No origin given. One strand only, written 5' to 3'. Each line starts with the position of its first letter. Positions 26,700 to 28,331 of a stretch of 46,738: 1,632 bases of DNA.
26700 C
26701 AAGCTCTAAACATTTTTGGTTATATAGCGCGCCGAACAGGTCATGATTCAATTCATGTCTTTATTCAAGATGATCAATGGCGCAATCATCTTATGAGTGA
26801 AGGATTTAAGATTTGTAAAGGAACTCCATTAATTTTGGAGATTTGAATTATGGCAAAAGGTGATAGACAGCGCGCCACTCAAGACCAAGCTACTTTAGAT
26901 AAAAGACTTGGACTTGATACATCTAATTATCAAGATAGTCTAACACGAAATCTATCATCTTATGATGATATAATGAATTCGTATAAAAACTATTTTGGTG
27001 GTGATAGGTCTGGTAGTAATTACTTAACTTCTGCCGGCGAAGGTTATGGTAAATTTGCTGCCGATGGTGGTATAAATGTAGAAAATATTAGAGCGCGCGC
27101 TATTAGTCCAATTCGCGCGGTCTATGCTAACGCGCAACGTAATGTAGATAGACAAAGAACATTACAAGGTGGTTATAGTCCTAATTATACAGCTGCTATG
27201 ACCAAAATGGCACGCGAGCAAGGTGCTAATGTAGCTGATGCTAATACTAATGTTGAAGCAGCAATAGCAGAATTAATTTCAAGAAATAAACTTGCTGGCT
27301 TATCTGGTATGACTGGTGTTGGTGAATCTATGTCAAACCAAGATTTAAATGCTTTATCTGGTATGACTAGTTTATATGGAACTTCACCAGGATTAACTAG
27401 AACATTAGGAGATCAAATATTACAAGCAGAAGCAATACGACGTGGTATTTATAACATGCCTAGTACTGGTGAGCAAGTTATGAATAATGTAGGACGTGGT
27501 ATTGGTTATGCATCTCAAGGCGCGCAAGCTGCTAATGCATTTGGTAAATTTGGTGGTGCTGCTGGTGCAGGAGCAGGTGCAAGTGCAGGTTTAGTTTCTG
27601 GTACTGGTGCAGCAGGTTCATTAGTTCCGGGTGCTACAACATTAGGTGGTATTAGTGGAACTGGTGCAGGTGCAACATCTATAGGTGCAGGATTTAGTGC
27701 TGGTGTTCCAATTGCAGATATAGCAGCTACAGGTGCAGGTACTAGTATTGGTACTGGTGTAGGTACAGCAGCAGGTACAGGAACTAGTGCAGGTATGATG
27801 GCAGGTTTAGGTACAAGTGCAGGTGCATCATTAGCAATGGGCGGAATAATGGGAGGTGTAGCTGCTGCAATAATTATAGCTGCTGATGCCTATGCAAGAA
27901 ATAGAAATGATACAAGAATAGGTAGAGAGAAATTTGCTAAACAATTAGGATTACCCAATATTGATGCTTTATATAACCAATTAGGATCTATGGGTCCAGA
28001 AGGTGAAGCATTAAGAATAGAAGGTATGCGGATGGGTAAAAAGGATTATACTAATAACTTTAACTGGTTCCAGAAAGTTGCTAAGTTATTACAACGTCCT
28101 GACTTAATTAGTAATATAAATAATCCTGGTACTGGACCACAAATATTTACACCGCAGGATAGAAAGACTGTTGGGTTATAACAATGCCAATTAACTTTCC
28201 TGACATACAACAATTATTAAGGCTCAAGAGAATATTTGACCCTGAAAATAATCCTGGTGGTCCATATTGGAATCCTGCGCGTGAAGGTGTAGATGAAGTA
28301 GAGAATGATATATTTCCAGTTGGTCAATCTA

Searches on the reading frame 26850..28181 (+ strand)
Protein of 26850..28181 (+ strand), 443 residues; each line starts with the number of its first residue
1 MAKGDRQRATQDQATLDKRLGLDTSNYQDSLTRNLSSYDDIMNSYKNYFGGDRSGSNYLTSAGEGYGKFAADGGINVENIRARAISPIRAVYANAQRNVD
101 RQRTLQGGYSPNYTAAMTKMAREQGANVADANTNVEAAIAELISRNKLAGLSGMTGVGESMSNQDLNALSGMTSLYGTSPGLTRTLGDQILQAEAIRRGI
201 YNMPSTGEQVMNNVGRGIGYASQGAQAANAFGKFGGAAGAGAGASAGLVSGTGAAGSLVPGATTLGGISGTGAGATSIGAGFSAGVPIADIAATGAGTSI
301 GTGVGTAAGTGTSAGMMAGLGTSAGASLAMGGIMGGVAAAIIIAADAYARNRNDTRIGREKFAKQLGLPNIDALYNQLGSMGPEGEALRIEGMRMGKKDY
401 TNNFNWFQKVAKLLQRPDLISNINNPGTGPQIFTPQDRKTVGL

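Call 46: find_encoding_contigs(protein=window:26850-28181:+, flank=10000, max_places=1)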
Protein window:26850-28181:+ (443 aa): 24 contigs read that carry it; 1 place shown.
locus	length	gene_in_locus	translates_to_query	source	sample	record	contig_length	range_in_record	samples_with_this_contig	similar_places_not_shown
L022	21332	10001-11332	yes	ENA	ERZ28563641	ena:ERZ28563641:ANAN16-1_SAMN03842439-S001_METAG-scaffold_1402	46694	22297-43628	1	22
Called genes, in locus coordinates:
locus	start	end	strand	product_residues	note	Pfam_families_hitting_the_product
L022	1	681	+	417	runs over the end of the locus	-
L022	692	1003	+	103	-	-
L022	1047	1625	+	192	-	-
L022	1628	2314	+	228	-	-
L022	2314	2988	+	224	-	PF24175:SU10_adaptor (weak)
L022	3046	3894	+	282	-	PF13229:Beta_helix (weak)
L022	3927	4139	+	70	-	-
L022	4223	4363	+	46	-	-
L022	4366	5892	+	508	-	-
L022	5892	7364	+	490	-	-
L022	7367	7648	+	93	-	-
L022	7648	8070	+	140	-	-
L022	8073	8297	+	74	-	-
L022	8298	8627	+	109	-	-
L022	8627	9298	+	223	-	PF21722:Gly_rich_2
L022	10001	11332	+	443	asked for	-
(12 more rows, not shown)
